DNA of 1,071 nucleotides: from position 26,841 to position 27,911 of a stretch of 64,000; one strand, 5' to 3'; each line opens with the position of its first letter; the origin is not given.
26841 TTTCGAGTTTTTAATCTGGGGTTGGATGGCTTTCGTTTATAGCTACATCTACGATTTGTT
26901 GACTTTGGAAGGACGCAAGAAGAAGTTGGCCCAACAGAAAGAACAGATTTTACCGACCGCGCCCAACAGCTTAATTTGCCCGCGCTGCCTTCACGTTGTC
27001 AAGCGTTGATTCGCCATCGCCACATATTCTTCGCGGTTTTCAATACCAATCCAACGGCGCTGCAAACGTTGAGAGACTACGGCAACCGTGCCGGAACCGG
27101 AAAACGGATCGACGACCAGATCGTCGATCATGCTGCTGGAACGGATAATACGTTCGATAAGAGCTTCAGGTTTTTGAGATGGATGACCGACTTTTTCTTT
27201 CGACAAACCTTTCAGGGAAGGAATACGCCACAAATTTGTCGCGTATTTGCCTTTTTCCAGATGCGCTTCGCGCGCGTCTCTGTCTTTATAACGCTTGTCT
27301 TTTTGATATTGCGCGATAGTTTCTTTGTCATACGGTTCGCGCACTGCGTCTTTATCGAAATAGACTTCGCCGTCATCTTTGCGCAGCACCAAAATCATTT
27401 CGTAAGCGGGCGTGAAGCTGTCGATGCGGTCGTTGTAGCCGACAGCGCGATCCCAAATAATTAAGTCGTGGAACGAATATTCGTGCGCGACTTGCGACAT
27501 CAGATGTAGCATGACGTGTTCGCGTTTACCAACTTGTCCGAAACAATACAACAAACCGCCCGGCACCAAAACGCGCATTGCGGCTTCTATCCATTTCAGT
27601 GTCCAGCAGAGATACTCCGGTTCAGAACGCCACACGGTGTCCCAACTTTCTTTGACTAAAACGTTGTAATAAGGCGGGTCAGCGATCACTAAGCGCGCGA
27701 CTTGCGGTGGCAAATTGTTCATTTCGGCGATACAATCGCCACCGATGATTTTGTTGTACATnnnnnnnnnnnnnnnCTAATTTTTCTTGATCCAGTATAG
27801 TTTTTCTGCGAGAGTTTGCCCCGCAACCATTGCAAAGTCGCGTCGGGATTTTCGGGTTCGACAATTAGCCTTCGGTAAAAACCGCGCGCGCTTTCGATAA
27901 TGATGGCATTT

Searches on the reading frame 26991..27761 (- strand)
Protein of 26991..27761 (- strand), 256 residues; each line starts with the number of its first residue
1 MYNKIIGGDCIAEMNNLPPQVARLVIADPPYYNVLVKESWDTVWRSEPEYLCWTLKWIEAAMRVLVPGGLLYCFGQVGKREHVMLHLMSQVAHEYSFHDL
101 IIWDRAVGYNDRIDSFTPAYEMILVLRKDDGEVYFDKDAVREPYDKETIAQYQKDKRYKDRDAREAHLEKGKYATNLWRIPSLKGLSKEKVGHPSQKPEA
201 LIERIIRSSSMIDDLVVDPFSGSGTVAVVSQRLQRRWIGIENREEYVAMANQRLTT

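Call 81: search_protein_families(library=pfam, proteins=[window:26991-27761:-], max_evalue=0.00001)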
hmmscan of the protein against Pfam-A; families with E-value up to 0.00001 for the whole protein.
window:26991-27761:- (256 aa): 1 family
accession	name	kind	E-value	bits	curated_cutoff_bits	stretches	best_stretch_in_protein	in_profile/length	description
PF01555.25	N6_N4_Mtase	-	2.8e-51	175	26.7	1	23-251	2-220/221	DNA methylase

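Call 82: search_solved_structures(query=window:26991-27761:-, max_evalue=0.001)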
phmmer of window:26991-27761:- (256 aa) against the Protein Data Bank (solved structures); distinct sequences matched with E-value up to 0.001: 12.
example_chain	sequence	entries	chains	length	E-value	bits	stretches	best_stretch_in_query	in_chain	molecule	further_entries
1eg2_A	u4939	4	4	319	1.6e-36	128.9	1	9-232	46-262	MODIFICATION METHYLASE RSRI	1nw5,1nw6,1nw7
1nw8_A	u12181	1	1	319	3.1e-36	127.9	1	9-232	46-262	MODIFICATION METHYLASE RSRI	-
9c3u_A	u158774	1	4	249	4.4e-30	107.8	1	9-254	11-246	Methyltransferase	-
8urk_A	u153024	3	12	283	6.7e-30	107.2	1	9-254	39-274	Methyltransferase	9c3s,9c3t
1g60_A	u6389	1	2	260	3e-28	101.8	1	3-252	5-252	Adenine-specific Methyltransferase MboIIA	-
6pbd_A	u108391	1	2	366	7.6e-22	80.8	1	5-254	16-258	Modification methylase CcrMI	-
8s9m_A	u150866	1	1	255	2.9e-16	62.5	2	177-256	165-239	DNA cytosine-N4 methyltransferase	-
8s9n_A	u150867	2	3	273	4e-16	62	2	177-256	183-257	DNA cytosine-N4 methyltransferase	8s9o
5hfj_A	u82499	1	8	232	2e-14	56.4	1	178-255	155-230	Adenine specific DNA methyltransferase (DpnA)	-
5hek_A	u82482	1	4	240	2.3e-14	56.3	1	178-255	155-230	Adenine specific DNA methyltransferase (DpnA)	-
2zie_A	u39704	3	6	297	1.5e-11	47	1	8-254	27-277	Putative modification methylase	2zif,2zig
1boo_A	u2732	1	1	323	2.8e-11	46.2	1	192-250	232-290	PROTEIN (N-4 CYTOSINE-SPECIFIC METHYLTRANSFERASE PVU II)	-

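Call 83: search_protein_families(library=ncbifam, proteins=[window:26991-27761:-], max_evalue=0.001)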
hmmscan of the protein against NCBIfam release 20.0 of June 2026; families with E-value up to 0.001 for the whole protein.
window:26991-27761:- (256 aa): 3 families
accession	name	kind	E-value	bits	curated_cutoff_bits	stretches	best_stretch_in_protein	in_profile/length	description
NF008572.0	PRK11524.1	equivalog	1.4e-39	136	292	1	4-255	16-257/294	adenine-specific DNA-methyltransferase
NF050803.1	DnaMtaseCcrMCaul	equivalog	2.6e-32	112.1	830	2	189-255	182-248/350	adenine-specific DNA-methyltransferase CcrM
NF010253.0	PRK13699.1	subfamily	1e-14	54.8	244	1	190-255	141-206/226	DNA methyltransferase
